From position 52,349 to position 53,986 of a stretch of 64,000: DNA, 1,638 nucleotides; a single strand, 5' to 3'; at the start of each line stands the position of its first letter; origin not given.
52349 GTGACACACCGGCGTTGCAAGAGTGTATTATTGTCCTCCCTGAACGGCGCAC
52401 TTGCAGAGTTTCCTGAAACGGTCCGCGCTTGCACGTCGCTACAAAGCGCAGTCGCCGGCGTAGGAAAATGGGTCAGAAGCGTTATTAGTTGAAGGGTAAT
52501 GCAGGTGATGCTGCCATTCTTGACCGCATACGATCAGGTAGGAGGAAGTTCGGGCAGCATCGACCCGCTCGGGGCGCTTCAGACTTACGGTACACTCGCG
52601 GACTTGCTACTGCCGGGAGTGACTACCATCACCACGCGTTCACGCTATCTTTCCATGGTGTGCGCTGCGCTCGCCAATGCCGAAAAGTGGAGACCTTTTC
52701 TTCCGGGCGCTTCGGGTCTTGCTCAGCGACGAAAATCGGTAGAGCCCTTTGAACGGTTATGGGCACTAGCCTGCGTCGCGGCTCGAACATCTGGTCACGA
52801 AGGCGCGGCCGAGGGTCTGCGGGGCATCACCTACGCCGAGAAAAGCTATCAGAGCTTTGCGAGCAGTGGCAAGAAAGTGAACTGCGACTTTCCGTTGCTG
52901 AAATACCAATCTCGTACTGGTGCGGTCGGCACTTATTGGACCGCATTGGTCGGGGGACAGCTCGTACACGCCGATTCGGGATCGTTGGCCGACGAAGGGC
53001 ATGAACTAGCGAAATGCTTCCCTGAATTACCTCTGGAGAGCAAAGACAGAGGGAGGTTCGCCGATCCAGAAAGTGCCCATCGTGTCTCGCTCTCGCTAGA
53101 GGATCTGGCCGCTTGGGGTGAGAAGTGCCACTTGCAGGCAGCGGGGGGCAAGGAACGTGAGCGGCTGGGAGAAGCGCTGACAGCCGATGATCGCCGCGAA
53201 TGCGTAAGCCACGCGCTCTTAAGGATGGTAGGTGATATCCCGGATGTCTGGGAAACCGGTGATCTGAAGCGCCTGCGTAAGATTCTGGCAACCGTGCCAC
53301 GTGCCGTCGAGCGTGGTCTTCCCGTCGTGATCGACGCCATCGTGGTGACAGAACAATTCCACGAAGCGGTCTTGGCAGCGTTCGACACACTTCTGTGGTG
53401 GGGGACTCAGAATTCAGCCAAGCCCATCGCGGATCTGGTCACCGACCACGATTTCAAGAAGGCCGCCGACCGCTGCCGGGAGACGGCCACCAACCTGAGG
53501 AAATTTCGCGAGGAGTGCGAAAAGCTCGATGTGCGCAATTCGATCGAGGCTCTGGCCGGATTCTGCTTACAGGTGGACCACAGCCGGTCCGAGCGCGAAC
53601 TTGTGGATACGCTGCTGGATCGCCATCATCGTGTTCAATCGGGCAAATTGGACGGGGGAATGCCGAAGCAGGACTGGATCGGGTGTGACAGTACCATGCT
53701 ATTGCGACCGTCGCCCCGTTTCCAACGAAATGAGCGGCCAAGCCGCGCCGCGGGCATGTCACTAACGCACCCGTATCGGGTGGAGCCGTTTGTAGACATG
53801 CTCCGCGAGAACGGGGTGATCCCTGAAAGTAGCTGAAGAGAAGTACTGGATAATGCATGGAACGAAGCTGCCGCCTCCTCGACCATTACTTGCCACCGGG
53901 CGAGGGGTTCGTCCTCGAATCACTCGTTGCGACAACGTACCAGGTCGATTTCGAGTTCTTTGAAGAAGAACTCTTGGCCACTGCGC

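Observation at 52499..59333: Three-gene operon of an unassigned 445-aa protein, a double-HKD PLD protein and an SNF2 helicase with large insertions: candidate anti-phage/anti-plasmid system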

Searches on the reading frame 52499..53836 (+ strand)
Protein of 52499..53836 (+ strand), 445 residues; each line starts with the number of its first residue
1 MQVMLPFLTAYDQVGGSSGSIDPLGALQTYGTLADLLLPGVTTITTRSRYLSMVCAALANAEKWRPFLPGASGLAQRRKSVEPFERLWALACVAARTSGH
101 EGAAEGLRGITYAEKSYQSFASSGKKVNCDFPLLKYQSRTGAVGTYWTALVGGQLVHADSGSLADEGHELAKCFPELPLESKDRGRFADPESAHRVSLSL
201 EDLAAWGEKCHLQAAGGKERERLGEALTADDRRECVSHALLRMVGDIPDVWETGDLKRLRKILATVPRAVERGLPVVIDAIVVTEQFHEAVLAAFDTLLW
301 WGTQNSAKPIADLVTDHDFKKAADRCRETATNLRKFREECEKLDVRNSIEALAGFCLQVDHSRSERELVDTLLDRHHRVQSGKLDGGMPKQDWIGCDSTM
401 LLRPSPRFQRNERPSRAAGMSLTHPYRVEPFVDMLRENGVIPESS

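Call 7: search_protein_families(library=padloc, proteins=[window:52499-53836:+], max_evalue=0.01)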
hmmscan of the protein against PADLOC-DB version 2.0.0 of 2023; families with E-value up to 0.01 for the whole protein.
window:52499-53836:+ (445 aa): 1 family
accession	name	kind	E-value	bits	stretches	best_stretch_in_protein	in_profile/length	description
PDLC03828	ZacA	-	3.5e-08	31.5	1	17-64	27-74/396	-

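Call 8: search_protein_families(library=pfam, proteins=[window:52499-53836:+], max_evalue=0.01)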
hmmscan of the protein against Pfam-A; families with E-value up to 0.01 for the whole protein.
window:52499-53836:+ (445 aa): 0 families

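Call 9: search_protein_families(library=ncbifam, proteins=[window:52499-53836:+], max_evalue=0.01)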
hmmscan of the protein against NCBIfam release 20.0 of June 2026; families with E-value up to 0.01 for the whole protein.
window:52499-53836:+ (445 aa): 0 families

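Call 12: find_homologous_proteins(query=window:52499-53836:+)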
Query window:52499-53836:+ (445 aa): 293 proteins with E <= 0.001 among 8000 candidates; the best 120 are listed.
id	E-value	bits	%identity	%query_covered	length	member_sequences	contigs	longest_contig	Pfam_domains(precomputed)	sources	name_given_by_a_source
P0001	0.0e+0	1013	100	100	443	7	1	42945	-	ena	-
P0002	1.5e-244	830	82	99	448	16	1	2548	-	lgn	-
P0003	3.5e-244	828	82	99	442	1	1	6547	-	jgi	jgi:hypothetical protein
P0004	1.6e-243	826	83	99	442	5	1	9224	-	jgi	-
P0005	6.4e-240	814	81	99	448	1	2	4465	-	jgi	jgi:hypothetical protein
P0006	1.0e-238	810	81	99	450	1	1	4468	-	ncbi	-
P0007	2.5e-237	806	80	99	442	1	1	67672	-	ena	-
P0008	1.3e-236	803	81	99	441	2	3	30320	-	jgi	-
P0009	1.8e-236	803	79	99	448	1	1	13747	-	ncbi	-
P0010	1.8e-235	800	79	99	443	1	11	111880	-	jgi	jgi:hypothetical protein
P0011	2.1e-235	799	80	99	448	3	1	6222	-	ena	-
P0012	5.9e-235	798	78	100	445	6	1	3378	-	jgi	jgi:hypothetical protein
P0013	1.2e-234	797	79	98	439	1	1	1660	-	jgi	jgi:hypothetical protein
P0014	1.3e-234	797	79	99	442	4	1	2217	-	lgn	-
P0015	5.3e-234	795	79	99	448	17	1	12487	-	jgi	jgi:hypothetical protein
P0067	9.3e-218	741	75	98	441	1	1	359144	-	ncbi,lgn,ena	-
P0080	1.4e-214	731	72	99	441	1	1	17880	-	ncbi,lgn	ncbi:MAG: hypothetical protein WD768_17715 [Phycisphaeraceae bacterium]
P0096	7.2e-205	699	69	99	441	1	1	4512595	-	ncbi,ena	-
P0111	1.1e-196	672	68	98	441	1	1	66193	-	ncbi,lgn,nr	ncbi:MAG TPA: hypothetical protein VG826_11935 [Pirellulales bacterium]|nr:hypothetical protein [Pir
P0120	3.8e-188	644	65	99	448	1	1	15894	-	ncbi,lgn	-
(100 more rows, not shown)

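Call 16: search_protein_families(library=pfam, proteins=[window:52499-53836:+], max_evalue=10)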
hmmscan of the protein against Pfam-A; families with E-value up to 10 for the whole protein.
window:52499-53836:+ (445 aa): 1 family
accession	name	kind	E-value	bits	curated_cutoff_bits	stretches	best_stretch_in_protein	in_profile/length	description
PF19888.4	DUF6361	-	0.029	13.8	25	1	23-55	32-64/388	Family of unknown function (DUF6361)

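Call 19: find_encoding_contigs(protein=P0096, flank=10000, max_places=3)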
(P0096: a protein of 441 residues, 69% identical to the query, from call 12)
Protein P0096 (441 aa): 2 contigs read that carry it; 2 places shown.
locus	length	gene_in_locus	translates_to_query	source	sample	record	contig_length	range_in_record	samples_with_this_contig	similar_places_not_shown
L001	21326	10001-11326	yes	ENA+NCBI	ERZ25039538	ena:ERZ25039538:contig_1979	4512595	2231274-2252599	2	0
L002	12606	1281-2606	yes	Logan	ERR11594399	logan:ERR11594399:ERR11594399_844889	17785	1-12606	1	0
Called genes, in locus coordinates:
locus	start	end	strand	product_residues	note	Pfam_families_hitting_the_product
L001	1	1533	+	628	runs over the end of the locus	PF01442:Apolipoprotein (faint)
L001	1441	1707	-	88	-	-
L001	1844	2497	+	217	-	PF00484:Pro_CA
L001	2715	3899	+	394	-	PF01070:FMN_dh, PF03060:NMO (faint), PF00478:IMPDH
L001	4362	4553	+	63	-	-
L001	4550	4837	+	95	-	-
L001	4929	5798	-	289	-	PF13365:Trypsin_2 (weak)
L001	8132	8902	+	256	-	-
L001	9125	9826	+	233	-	-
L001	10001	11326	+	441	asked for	-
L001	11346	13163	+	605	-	PF13091:PLDc_2 (faint)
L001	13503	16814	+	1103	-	PF00270:DEAD (faint), PF04851:ResIII (faint), PF00176:SNF2-rel_dom (faint), PF00271:Helicase_C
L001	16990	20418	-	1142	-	PF00580:UvrD-helicase, PF13245:AAA_19, PF00580:UvrD-helicase, PF13361:UvrD_C, PF13538:UvrD_C_2 (faint)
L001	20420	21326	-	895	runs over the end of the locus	PF12705:PDDEXK_1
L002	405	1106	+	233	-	-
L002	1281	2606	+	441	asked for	-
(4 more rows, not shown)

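Call 20: find_encoding_contigs(protein=P0067, flank=10000, max_places=2)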
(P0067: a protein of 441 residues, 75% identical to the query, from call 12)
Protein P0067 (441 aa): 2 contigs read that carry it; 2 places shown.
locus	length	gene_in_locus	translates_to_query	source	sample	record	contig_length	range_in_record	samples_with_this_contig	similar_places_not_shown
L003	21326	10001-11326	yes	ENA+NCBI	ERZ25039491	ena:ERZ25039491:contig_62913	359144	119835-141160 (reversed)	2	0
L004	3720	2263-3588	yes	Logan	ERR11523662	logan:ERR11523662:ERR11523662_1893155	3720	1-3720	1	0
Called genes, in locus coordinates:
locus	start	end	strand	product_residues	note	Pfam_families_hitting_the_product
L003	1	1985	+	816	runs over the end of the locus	PF00665:rve, PF09299:Mu-transpos_C (weak)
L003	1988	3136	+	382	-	PF05621:TniB (faint), PF13191:AAA_16, PF13401:AAA_22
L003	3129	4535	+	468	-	PF06527:TniQ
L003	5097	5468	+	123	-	PF00436:SSB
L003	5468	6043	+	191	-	PF00436:SSB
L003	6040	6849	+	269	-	PF08401:ArdcN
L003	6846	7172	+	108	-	-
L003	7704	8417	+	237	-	-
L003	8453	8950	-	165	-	-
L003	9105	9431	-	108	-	-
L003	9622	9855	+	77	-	-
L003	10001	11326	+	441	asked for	-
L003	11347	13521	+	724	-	PF13091:PLDc_2 (faint)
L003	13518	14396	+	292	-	-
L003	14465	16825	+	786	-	PF00271:Helicase_C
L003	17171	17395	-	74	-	-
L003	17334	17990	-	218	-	-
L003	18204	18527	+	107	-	PF04956:TrbC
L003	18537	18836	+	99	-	PF05101:VirB3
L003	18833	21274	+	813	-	PF27097:VirB4_TrbE_N, PF01935:DUF87 (faint), PF01580:FtsK_SpoIIIE (faint), PF10412:TrwB_AAD_bind (faint), PF12846:AAA_10 (faint), PF19044:P-loop_TraG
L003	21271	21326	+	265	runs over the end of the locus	PF03524:CagX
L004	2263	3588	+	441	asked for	-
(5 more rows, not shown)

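Call 21: find_encoding_contigs(protein=P0111, flank=10000, max_places=2)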
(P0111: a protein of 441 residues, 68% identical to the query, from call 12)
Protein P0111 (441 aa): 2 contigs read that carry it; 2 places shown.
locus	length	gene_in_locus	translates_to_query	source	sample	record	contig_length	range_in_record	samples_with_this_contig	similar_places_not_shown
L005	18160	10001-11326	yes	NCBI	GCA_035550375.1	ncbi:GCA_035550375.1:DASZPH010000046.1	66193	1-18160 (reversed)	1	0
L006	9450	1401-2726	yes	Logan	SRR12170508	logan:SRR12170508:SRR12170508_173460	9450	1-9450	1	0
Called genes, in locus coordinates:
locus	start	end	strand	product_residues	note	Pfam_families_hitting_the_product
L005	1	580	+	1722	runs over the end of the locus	PF13517:FG-GAP_3 (weak), PF23500:DUF7133, PF00034:Cytochrom_C (faint)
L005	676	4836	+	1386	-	PF07691:PA14 (weak), PF13442:Cytochrome_CBB3 (faint), PF00034:Cytochrom_C (weak), PF02433:FixO (faint), PF23500:DUF7133 (weak)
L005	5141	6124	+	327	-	PF13424:TPR_12 (faint), PF07719:TPR_2 (faint), PF13181:TPR_8 (faint), PF13371:TPR_9 (faint), PF13428:TPR_14 (faint), PF13432:TPR_16 (faint), PF13374:TPR_10 (faint), PF00515:TPR_1 (weak), +1 more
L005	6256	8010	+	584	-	PF06293:Kdo, PF00069:Pkinase (faint), PF06293:Kdo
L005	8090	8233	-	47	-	-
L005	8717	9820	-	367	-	-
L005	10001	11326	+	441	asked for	-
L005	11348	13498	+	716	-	PF13091:PLDc_2 (weak)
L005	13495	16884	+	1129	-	PF00270:DEAD (faint), PF04851:ResIII (faint), PF00176:SNF2-rel_dom (faint), PF00271:Helicase_C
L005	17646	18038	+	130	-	PF08401:ArdcN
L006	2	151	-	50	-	?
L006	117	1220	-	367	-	-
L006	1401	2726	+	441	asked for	-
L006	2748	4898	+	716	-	PF13091:PLDc_2 (weak)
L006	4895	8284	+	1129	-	PF00270:DEAD (faint), PF04851:ResIII (faint), PF00176:SNF2-rel_dom (faint), PF00271:Helicase_C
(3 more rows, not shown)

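Call 22: find_encoding_contigs(protein=P0080, flank=10000, max_places=2)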
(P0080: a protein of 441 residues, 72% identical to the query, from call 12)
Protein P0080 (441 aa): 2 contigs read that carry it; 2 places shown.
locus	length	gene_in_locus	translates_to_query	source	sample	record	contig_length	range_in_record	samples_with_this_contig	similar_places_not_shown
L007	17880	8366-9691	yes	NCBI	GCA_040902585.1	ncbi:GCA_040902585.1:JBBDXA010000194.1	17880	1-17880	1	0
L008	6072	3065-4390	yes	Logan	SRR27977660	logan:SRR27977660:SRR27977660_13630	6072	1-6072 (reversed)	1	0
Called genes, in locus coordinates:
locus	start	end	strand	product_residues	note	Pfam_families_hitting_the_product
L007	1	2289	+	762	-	?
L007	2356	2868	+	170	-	-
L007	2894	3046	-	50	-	-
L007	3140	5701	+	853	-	PF04851:ResIII, PF00176:SNF2-rel_dom, PF00270:DEAD, PF00271:Helicase_C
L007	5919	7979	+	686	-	PF00078:RVT_1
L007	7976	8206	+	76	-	-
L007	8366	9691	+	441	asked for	-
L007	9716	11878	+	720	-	PF13091:PLDc_2 (faint)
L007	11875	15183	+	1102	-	PF00270:DEAD (faint), PF00176:SNF2-rel_dom (faint), PF00271:Helicase_C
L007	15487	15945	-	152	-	-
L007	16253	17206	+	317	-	PF03747:ADP_ribosyl_GH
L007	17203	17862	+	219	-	-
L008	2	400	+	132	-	?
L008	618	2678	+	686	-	PF00078:RVT_1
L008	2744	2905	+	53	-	-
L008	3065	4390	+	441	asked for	-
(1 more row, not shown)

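Call 23: find_encoding_contigs(protein=P0120, flank=10000, max_places=2)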
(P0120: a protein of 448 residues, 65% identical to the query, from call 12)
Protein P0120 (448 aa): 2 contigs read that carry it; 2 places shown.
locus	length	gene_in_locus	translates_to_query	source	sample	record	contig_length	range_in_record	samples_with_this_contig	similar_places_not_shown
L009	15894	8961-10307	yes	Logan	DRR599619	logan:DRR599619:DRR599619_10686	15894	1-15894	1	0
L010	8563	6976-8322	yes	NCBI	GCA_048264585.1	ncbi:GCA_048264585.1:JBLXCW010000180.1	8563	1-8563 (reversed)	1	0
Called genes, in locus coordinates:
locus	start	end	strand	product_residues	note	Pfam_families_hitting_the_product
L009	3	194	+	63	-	?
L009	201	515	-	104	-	-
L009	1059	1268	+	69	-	-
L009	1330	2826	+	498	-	PF12161:HsdM_N, PF02384:N6_Mtase, PF01170:UPF0020 (weak)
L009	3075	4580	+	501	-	PF12161:HsdM_N, PF02384:N6_Mtase, PF01170:UPF0020 (faint)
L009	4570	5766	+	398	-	PF01420:Methylase_S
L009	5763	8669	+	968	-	PF04313:HSDR_N, PF04851:ResIII, PF18766:SWI2_SNF2, PF22679:T1R_D3-like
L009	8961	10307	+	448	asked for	-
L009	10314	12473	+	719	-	PF13091:PLDc_2 (faint)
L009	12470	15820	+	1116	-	PF00270:DEAD (faint), PF04851:ResIII (faint), PF00176:SNF2-rel_dom (faint), PF00271:Helicase_C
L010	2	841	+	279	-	?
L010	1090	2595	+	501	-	PF12161:HsdM_N, PF02384:N6_Mtase, PF01170:UPF0020 (faint)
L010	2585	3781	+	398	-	PF01420:Methylase_S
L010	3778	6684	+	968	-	PF04313:HSDR_N, PF04851:ResIII, PF18766:SWI2_SNF2, PF22679:T1R_D3-like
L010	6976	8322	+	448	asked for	-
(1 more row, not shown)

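Call 24: search_protein_representatives(alignment_id=A1)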
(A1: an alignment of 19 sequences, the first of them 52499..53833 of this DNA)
Query: 19 sequences, 441 profile positions. Proteins with E-value up to 0.001 (for the whole library): 489; up to 1e-10: 231; up to 1e-30: 116. The best 150 are listed.
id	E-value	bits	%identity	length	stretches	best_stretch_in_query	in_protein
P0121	6.2e-191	651.4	-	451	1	1-440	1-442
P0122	3.4e-174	596.2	-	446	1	1-439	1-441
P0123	1.4e-153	528.3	-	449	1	2-438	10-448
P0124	3.8e-139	480.7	-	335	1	35-321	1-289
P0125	8.2e-138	476.3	-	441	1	2-439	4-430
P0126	2.8e-133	461.3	-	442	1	1-439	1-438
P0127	1.4e-132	459.0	-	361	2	201-438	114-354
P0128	4.1e-132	457.5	-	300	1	147-439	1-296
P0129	1.8e-129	448.8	-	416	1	21-327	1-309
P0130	7.5e-118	410.5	-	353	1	2-343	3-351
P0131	4.6e-116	404.6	-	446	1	1-439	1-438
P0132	3.0e-114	398.6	-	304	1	1-239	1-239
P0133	5.6e-113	394.4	-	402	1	4-438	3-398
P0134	7.1e-98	344.7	-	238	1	211-440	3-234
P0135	4.8e-94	332.1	-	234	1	78-305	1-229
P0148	2.0e-63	231.1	-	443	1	2-435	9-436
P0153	4.2e-55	203.7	-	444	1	2-436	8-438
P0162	8.4e-46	173.1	-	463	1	3-425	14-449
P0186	2.8e-40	154.9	-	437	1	2-439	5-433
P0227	2.5e-32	128.7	-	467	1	4-424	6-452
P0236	9.6e-31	123.4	-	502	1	4-434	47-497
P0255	4.6e-24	101.4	-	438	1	3-395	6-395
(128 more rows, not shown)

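Call 26: search_protein_families(library=pfam, alignment_id=A2, max_evalue=0.001)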
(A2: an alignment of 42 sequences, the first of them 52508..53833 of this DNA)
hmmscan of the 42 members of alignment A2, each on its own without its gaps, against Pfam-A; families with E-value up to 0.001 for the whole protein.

A. member 1, window:52508-53833:+ (442 aa): 0 families

B. families by the number of members that match (of 42 scanned): 0 families

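Call 27: search_protein_families(library=padloc, alignment_id=A2, max_evalue=0.001)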
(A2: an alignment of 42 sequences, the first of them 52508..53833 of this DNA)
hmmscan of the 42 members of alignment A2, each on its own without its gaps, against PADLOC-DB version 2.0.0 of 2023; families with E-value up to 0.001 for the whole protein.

A. member 1, window:52508-53833:+ (442 aa): 1 family
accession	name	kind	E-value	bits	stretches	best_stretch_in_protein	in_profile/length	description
PDLC03828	ZacA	-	3.3e-08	31.5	1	14-61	27-74/396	-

B. families by the number of members that match (of 42 scanned): 2 families
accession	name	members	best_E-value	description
PDLC03828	ZacA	13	3.3e-08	-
PDLC04552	PDC-M27A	3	4e-05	-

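Call 32: find_related_loci(query=A1, collection=genome_contigs, flank=10000)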
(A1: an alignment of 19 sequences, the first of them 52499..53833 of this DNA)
Query A1 (445 aa) in genome_contigs; peptide patterns used: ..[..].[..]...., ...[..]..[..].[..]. (x = any residue, [..] = any of these).
54 stretches matched a pattern; 31 encode a relative of the query (tblastn E <= 1e-3); 29 distinct loci.
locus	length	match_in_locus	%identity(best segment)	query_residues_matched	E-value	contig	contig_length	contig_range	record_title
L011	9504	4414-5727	77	4-441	0e+0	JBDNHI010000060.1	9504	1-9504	MAG: Gemmataceae bacterium isolate concoct.25.ELB k141_272600, whole genome shotgun sequence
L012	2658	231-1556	77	3-444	0e+0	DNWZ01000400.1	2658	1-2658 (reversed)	MAG TPA_asm: Planctomycetaceae bacterium isolate UBA11397 contig_77923, whole genome shotgun sequence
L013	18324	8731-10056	77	4-445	0e+0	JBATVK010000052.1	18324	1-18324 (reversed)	MAG: Acidobacteriaceae bacterium isolate MFD09535_ilm_asm_bin16 k127_83843, whole genome shotgun sequence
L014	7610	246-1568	74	4-444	0e+0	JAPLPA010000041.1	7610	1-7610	MAG: Afipia sp. isolate LacPavin_0419_WC53_MAG_58_6 LacPavin_0419_WC53_scaffold_97520, whole genome shotgun sequence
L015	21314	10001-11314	75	4-441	0e+0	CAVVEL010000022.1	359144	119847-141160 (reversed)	MAG: Terriglobia bacterium isolate MFD02248.bin.1.56 genome assembly, contig: contig_62913, whole genome shotgun sequenc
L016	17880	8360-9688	72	2-444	0e+0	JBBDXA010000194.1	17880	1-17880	MAG: Phycisphaeraceae bacterium isolate LejiaD_62_11 Lejia_D_5038_length_17880_cov_6, whole genome shotgun sequence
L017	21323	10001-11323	69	4-444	0e+0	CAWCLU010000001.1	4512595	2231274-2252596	MAG: uncultured Acidobacteriota bacterium isolate MFD05502.bin.1.19 genome assembly, contig: contig_1979, whole genome s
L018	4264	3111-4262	77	2-385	0e+0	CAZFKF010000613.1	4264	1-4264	MAG TPA_asm: uncultured Planctomycetaceae bacterium isolate binchicken_co20_427 genome assembly, contig: NODE_36922_leng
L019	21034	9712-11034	67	1-441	0e+0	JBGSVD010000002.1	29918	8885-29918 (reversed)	MAG: Planctomycetaceae bacterium isolate JTS-AC449 k141_164879, whole genome shotgun sequence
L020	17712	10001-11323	63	4-442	0e+0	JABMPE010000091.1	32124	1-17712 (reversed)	MAG: Rhodopirellula sp. isolate bin.212 k141_940363, whole genome shotgun sequence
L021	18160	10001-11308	68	4-439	0e+0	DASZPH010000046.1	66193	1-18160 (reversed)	MAG TPA_asm: Pirellulales bacterium isolate SMAG_U5966 k141_676004, whole genome shotgun sequence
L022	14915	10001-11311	57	4-438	2e-159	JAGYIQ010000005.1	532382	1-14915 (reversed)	MAG: Pirellulaceae bacterium isolate M30B19 5, whole genome shotgun sequence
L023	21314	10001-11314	70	4-441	0e+0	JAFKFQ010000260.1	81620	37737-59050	Bacterium isolate SCN18_30_10_14_R2_B_71_11 SCN18_30_10_14_R2_B_scaffold_568, whole genome shotgun sequence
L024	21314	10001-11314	80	4-441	0e+0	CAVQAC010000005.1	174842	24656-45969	MAG: uncultured Planctomycetales bacterium isolate MFD09495.bin.2.65 genome assembly, contig: contig_19847, whole genome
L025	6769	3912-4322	83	4-140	1e-71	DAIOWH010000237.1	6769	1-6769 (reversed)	MAG TPA_asm: Planctomycetia bacterium isolate CTOTU28215 NODE_635_length_6769_cov_450.968871, whole genome shotgun seque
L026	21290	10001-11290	33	5-440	9e-55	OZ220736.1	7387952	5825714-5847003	MAG: Vicinamibacterales bacterium isolate e96e4bd8-36b5-4932-a7c8-d2011ef2eb69 genome assembly, chromosome: 1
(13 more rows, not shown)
